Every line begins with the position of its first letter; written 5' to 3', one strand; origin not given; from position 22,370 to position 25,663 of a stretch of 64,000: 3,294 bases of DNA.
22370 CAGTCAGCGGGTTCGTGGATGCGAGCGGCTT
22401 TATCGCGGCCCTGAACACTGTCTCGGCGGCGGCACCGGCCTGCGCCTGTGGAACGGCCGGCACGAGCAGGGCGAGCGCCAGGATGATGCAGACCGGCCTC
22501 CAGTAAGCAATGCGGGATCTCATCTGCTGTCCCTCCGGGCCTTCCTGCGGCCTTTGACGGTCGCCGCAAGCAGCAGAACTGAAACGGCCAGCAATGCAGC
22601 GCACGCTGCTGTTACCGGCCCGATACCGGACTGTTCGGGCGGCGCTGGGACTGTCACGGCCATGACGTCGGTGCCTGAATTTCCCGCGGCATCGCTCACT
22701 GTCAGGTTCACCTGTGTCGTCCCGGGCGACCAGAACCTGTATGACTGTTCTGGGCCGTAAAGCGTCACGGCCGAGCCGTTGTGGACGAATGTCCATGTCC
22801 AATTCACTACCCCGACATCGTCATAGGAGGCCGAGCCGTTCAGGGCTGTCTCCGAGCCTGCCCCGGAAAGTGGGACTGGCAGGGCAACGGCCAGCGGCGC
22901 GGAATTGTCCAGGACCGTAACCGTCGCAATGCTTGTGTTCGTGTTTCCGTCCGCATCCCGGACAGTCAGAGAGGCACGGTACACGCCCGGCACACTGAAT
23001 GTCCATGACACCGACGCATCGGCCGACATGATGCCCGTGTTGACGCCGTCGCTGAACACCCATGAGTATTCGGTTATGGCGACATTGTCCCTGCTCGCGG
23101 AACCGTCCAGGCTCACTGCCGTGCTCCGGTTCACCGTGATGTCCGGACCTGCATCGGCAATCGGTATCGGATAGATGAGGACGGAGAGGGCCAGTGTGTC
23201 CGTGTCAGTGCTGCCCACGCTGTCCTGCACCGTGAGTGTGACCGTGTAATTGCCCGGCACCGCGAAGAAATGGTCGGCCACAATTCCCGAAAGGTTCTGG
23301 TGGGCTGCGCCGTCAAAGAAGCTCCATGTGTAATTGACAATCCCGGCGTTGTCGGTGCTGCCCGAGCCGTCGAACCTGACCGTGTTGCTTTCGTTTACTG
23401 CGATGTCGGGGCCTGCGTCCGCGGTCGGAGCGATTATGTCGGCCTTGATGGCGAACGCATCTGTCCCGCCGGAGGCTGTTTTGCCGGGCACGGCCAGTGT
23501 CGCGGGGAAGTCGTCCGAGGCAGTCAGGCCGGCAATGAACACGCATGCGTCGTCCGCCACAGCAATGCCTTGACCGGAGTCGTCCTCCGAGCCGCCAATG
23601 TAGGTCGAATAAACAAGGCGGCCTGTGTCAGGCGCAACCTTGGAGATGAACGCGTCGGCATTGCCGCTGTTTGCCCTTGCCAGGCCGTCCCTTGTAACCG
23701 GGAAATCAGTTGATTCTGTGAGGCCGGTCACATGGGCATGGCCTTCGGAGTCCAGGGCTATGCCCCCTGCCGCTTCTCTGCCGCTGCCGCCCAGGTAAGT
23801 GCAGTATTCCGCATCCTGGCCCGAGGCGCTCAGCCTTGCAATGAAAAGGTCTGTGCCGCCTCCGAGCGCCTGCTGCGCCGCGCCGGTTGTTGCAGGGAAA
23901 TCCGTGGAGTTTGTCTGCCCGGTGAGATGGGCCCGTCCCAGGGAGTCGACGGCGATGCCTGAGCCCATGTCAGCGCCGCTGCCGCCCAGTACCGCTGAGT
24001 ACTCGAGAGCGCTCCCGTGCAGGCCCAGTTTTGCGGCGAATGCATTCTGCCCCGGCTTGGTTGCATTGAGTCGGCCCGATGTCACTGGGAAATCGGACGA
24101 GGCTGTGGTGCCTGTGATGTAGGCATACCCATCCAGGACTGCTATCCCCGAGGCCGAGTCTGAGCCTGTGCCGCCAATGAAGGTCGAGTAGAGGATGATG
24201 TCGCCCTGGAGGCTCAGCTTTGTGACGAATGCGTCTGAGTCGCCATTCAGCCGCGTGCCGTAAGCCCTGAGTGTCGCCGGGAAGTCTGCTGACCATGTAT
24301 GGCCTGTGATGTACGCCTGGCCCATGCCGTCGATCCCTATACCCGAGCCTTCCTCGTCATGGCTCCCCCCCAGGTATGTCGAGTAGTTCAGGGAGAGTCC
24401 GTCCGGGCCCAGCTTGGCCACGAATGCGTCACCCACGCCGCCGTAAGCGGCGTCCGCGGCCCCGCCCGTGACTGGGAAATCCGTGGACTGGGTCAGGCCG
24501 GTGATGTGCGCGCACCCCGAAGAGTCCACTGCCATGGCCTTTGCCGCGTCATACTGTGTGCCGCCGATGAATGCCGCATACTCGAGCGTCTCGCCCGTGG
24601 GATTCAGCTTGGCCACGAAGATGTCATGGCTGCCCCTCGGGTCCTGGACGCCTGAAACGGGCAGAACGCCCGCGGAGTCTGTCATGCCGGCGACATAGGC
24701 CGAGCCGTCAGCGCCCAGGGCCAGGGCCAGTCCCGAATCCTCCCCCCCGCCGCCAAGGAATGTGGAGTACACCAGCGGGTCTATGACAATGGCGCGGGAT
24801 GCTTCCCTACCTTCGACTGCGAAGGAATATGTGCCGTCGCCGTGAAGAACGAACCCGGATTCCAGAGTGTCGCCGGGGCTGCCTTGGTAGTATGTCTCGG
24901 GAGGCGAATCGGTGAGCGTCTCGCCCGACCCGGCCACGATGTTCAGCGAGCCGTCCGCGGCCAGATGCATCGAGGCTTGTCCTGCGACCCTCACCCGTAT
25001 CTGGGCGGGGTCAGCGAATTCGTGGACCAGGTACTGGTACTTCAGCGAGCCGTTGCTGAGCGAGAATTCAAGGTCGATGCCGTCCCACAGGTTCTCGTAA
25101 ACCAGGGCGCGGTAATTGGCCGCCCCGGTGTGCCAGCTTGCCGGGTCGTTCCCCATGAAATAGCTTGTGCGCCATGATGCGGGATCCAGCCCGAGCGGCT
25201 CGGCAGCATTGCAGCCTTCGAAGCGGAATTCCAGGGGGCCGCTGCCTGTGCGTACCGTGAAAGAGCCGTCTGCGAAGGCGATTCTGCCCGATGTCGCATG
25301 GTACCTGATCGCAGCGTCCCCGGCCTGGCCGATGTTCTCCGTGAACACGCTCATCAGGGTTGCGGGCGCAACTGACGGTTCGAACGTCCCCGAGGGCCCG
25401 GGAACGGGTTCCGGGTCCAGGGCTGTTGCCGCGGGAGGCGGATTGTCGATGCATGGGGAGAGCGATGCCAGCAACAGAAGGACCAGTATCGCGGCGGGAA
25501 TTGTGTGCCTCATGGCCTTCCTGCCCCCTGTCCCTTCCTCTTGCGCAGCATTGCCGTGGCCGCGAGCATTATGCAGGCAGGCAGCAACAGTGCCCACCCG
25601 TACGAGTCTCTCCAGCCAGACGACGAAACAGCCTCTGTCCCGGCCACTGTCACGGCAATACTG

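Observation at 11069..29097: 18-kb co-directional surface-protein island: four membrane-anchored 'orphan' family-5 solute-binding paralogs coupled to two SBBP-propeller/PKD proteins, with no ABC transporter partner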

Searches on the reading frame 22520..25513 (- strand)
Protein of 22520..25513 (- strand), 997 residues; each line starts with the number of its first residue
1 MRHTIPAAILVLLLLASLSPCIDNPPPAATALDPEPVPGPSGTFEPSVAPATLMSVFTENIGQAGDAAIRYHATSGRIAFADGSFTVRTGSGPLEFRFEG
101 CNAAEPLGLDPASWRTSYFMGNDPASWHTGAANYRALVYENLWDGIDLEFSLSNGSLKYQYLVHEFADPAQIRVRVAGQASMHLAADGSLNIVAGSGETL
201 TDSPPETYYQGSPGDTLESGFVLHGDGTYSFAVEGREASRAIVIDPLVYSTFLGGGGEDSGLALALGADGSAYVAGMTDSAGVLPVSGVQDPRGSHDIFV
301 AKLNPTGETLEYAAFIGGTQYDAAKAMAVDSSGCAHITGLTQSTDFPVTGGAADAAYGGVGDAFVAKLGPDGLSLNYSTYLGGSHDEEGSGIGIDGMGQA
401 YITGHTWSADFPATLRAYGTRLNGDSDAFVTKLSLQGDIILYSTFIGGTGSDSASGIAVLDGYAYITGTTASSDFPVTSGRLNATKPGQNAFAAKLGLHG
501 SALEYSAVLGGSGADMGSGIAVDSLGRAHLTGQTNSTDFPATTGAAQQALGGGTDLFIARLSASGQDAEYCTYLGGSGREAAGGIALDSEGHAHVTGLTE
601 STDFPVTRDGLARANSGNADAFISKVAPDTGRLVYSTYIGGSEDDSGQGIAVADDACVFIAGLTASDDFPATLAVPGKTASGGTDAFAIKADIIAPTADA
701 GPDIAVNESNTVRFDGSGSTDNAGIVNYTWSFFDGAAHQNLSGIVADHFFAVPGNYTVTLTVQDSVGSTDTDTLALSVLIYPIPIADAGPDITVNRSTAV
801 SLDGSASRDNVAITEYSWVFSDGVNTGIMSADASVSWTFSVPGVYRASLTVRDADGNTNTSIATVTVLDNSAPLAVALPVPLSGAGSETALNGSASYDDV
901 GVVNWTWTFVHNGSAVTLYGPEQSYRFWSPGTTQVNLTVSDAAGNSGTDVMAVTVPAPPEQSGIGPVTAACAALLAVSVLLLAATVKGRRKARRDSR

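Call 4: search_protein_families(library=pfam, proteins=[window:22520-25513:-], max_evalue=0.01)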
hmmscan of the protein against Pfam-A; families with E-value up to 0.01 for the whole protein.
window:22520-25513:- (997 aa): 9 families
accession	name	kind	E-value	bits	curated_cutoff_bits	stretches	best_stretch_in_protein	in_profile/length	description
PF18911.6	PKD_4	-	2.4e-47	159.3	27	3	695-777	3-84/85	PKD domain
PF25778.1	DUF7948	-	2.2e-35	123.1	27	1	58-247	2-214/214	Domain of unknown function (DUF7948)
PF06739.17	SBBP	-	6e-35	119.4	20.5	4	505-540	2-38/38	Beta-propeller repeat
PF22352.2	K319L-like_PKD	-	7.7e-25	87.2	27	3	788-867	1-84/84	K319L-like, PKD domain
PF00801.26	PKD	-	8.2e-23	80.6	23.5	3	709-773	14-76/80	PKD domain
PF06832.18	BiPBP_C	-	7.6e-06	26.2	26.8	0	816-860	45-87/90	Penicillin-Binding Protein C-terminus Family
PF19077.6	Big_13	-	7e-05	23.7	27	0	818-867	47-100/102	Bacterial Ig-like domain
PF18981.6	InlK_D3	-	0.00088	19.7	25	0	750-770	46-66/75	Internalin K domain (D3/D4)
PF16403.11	Bact_surface_Ig-like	-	0.00099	19.6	27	0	840-867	44-71/71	Bacterial surface protein, Ig-like domain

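Call 5: search_protein_families(library=ncbifam, proteins=[window:22520-25513:-], max_evalue=0.01)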
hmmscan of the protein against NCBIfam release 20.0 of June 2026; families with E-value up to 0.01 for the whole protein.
window:22520-25513:- (997 aa): 5 families
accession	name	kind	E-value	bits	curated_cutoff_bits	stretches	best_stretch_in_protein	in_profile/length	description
NF038112.1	myxo_dep_M36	subfamily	1.1e-24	85.8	1500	1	659-991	1249-1603/1604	myxosortase-dependent M36 family metallopeptidase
NF047494.1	Lepto_SBBP_lipo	equivalog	9.8e-16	57.5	400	2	260-471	72-266/466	SBBP repeat beta-propeller lipoprotein, LipL53 family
TIGR00864.1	PCC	subfamily_domain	0.0001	18.8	1861.4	1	726-956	1169-1391/2700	polycystin cation channel protein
NF033932.1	LapB_rpt_80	domain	0.0002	21.5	45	0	754-798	1-46/83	LapB repeat-containing protein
TIGR03769.1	P_ac_wall_RPT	domain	0.00022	21.7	30.9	0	836-866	6-36/41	TIGR03769 domain-containing protein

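Call 24: search_solved_structures(query=window:22520-25513:-, max_evalue=0.001)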
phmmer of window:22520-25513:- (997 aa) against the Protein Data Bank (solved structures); distinct sequences matched with E-value up to 0.001: 16.
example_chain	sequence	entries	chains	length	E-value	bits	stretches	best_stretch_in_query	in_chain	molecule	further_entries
6nz0_Z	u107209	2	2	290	1.9e-14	56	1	703-867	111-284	Dyslexia-associated protein KIAA0319-like protein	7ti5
9lrk_A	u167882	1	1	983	3.3e-08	35.3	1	711-785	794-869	Collagenase ColH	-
9lqj_A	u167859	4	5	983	3.3e-08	35.3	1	711-785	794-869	Collagenase ColH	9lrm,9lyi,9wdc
9p4n_R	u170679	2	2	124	1e-06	30.4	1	704-778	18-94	Dyslexia-associated protein KIAA0319-like protein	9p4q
6jcq_R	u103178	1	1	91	1.4e-06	30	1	704-778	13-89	Dyslexia-associated protein KIAA0319-like protein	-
6ihb_R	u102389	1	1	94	1.4e-06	30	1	703-778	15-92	Dyslexia-associated protein KIAA0319-like protein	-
7wjx_R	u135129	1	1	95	1.4e-06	30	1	703-778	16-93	Dyslexia-associated protein KIAA0319-like protein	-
7wqp_R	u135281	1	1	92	1.4e-06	29.9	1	703-778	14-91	Dyslexia-associated protein KIAA0319-like protein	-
4aqo_A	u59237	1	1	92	3.1e-06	28.8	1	700-777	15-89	COLLAGENASE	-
4jrw_A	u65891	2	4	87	3.3e-06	28.8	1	701-777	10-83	Collagenase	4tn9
2y72_A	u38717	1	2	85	4.7e-06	28.2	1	709-777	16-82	COLLAGENASE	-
7kpn_Z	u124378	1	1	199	7.9e-06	27.5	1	704-778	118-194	Dyslexia-associated protein KIAA0319-like protein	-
4jgu_A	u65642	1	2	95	0.00021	22.8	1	711-777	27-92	ColH protein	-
6aem_A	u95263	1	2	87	0.00021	22.7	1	809-866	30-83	PKD domain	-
2y3u_A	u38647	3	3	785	0.00022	22.7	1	700-777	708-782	COLLAGENASE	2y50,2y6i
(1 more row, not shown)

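Call 25: find_homologous_proteins(query=window:22520-25513:-, region=40-690, max_evalue=1e-10)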
Query window:22520-25513:-, residues 40-690 (651 aa): 7939 proteins with E <= 1e-10 among 8000 candidates; the best 120 are listed.
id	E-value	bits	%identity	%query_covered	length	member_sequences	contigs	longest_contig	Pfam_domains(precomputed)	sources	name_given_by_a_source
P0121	0.0e+0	1421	100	100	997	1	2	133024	PF22352.3,PF00801.27,PF25778.2,PF06832.19,PF06739.18,PF18911.7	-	-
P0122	0.0e+0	1021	37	98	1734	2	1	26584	PF00963.25,PF25778.2,PF06739.18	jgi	jgi:uncharacterized protein (TIGR03437 family)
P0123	6.7e-297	1005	37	93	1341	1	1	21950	PF25778.2,PF06739.18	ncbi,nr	ncbi:MAG: SBBP repeat-containing protein [Bryobacterales bacterium]|nr:SBBP repeat-containing protei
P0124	2.9e-287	973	41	89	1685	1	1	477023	PF18887.6,PF17164.11,PF25778.2,PF06739.18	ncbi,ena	-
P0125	1.1e-270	918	38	92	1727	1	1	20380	PF25778.2,PF06739.18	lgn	-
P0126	9.2e-269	912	40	88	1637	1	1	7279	PF02412.24,PF18887.6,PF25778.2,PF06739.18,PF18911.7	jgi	jgi:hypothetical protein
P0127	6.5e-263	892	63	100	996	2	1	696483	PF22352.3,PF00801.27,PF25778.2,PF06739.18,PF18911.7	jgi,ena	-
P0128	1.3e-262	891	63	100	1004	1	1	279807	PF22352.3,PF00801.27,PF25778.2,PF06739.18,PF18911.7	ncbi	-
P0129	1.1e-261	888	63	100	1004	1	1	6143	PF22352.3,PF00801.27,PF25778.2,PF06739.18,PF18911.7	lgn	-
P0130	3.8e-261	887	40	92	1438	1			PF25778.2,PF06739.18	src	-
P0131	8.3e-247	839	41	84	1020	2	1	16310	PF25778.2,PF06739.18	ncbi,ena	-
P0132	1.4e-243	828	38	92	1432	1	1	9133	PF25778.2,PF06739.18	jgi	-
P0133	4.3e-243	827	39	91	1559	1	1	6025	PF02412.24,PF25778.2,PF06739.18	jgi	-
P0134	3.1e-241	821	39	96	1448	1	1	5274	PF02412.24,PF25778.2,PF06739.18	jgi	jgi:hypothetical protein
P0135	7.0e-241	820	40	88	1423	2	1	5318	PF25778.2,PF06739.18,PF18911.7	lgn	-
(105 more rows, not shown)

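Call 50: predict_structure(alignment_id=A2)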
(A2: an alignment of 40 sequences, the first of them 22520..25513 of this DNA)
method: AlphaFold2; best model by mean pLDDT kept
length: 997 residues; sequences in the alignment: 40
mean_pLDDT: 82.7   pTM: 0.58
mean pLDDT of the five models: 82.7, 82.3, 81.7, 72.0, 70.2
residues with pLDDT >= 90: 457; 70-90: 365; 50-70: 102; < 50: 73
segments of 3 or more residues with pLDDT < 50: 1-4, 19-50, 285-289, 765-767, 959-971, 987-997
pLDDT, mean of each block of 10 residues (from residue 1): 53 57 37 38 39 75 87 86 88 88 85 79 81 88 90 71 86 91 75 79 74 68 84 83 66 81 93 91 51 75 81 87 96 96 93 91 96 92 95 96 97 94 96 97 96 97 97 92 84 97 96 95 97 95 90 95 94 96 94 96 80 80 91 87 93 88 85 58 83 77 82 82 66 88 82 88 62 88 80 88 84 87 87 90 91 86 90 86 81 88 90 89 89 91 86 71 42 59 52 33
secondary structure, 60 per line:
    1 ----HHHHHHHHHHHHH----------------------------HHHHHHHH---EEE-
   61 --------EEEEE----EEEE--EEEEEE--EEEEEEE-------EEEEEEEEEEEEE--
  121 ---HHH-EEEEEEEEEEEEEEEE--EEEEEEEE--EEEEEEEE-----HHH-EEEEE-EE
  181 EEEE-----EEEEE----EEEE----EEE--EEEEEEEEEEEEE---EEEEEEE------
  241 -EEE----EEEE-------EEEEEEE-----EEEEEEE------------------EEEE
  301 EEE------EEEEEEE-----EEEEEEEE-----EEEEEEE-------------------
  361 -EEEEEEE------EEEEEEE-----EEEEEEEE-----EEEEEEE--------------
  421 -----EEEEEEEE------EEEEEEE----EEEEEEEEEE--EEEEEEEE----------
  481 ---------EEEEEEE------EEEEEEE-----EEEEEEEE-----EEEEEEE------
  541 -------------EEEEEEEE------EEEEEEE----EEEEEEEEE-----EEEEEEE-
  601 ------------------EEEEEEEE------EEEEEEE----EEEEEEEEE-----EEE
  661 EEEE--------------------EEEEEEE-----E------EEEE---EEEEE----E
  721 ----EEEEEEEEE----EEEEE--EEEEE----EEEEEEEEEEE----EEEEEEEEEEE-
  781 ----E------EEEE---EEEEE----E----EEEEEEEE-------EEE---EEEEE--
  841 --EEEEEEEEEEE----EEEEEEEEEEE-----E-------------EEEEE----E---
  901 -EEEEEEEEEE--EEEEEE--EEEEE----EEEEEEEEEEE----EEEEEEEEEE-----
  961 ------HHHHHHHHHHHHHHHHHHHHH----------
elements in order (helices of 4 or more, strands of 3 or more residues): H5-17 H46-53 E57-59 E69-73 E78-81 E84-89 E92-98 E106-118 E128-143 E146-153 E156-163 E173-177 E179-184 E190-194 E199-202 E207-209 E212-224 E228-234 E242-244 E249-252 E260-266 E272-278 E297-303 E310-316 E322-329 E335-341 E362-368 E375-381 E387-394 E400-406 E426-433 E440-446 E451-460 E463-470 E490-496 E503-509 E515-522 E528-534 E554-561 E568-574 E579-587 E593-599 E619-626 E633-639 E644-652 E658-664 E685-691 E704-707 E711-715 E725-733 E738-742 E745-749 E754-764 E769-779 E792-795 E799-803 E813-820 E828-830 E834-838 E843-853 E858-868 E888-892 E902-911 E914-919 E922-926 E931-941 E946-955 H967-987

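Call 53: fold_search(model_id=the predicted structure, library=pdb)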
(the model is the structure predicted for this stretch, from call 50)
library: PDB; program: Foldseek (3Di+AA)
matches with E <= 10: 1740; with E <= 0.001: 417
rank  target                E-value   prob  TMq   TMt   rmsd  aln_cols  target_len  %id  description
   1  7fh8                  2.2e-23  1.00  0.36  0.55  10.2       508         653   20  Friedel-Crafts alkylation enzyme CylK mutant H391A (released 2022-02-16)
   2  7fh7                  2.3e-23  1.00  0.37  0.55   9.4       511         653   20  Friedel-Crafts alkylation enzyme CylK mutant Y37F (released 2022-02-16)
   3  7fh6                  5.1e-23  1.00  0.37  0.55   3.4       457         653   21  Friedel-Crafts alkylation enzyme CylK (released 2022-02-16)
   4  7ron                  1.4e-22  1.00  0.36  0.56   9.4       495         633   20  Crystal structure of the Friedel-Crafts alkylating enzyme CylK from Cylindospermum licheniforme (released 2022-03-23)
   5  7roo                  9.8e-22  1.00  0.35  0.54   9.6       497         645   21  Crystal structure of Friedel-Crafts alkylating enzyme CylK from Cylindospermum licheniforme with bromide (released 2022-03-23)
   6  6fg9_A                6.2e-13  1.00  0.16  0.17  33.2      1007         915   10  Mouse SORCS2 ectodomain (sortilin related VPS10 domain containing receptor 2) (released 2018-08-01)
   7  6fg9_B                1.0e-12  1.00  0.14  0.15  33.7      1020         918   10  Mouse SORCS2 ectodomain (sortilin related VPS10 domain containing receptor 2) (released 2018-08-01)
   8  1l0q_A                2.4e-12  1.00  0.17  0.37  17.1       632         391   12  Tandem YVTN beta-propeller and PKD domains from an archaeal surface layer protein (released 2002-11-06)
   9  9fly_A                2.6e-12  1.00  0.13  0.15  68.0       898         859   10  CryoEM structure of the base (4151-5009) in the grappling hook protein A (GhpA) in the bacterium Aureispira sp. CCB-QB (released 2024-10-16)
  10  9pvp                  5.9e-12  1.00  0.13  0.09  47.0      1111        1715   10  Cryo-EM structure of receptor tyrosine kinase ROS1 extracellular domain (released 2026-02-25)
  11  9flw_A                1.1e-11  1.00  0.11  0.19  23.8       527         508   12  CryoEM structure of the fragment-6 (3571-4078) in the grappling hook protein A (GhpA) in the bacterium Aureispira sp.  (released 2024-10-16)
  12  6ffy_A                1.5e-11  1.00  0.16  0.17  33.4      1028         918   10  Structure of the mouse SorCS2-NGF complex (released 2018-08-01)
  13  9ozi_A                1.6e-11  1.00  0.18  0.11  45.2      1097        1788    9  Cryo-EM structure of chicken ROS1 in apo-state. This is the complete map and model. (released 2026-02-25)
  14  4a2m_A                7.8e-11  1.00  0.15  0.18  20.4       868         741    9  Structure of the periplasmic domain of the heparin and heparan sulphate sensing hybrid two component system BT4663 in  (released 2012-05-02)
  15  4a2m_D                9.5e-11  1.00  0.15  0.18  20.2       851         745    8  Structure of the periplasmic domain of the heparin and heparan sulphate sensing hybrid two component system BT4663 in  (released 2012-05-02)
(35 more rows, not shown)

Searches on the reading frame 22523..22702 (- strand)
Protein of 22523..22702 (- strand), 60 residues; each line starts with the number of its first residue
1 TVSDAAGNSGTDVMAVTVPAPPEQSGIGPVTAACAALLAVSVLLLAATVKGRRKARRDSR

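Call 39: search_protein_families(library=ncbifam, proteins=[window:22523-22702:-], max_evalue=10)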
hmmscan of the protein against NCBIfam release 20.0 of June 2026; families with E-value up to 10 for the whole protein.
seq(60 aa): 3 families
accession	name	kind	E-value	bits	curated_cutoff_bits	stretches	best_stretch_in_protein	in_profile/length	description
TIGR03920.1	T7SS_EccD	equivalog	0.015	14.2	94.95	1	13-51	183-221/455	type VII secretion integral membrane protein EccD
NF045523.1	MXAN_5453_fam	exception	0.072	11.6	500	1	6-56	493-543/544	MXAN_5453 family MXYO-CTERM-anchored protein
NF033853.2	KPN_two_small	subfamily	0.08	12.6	33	1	33-59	8-34/37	small membrane protein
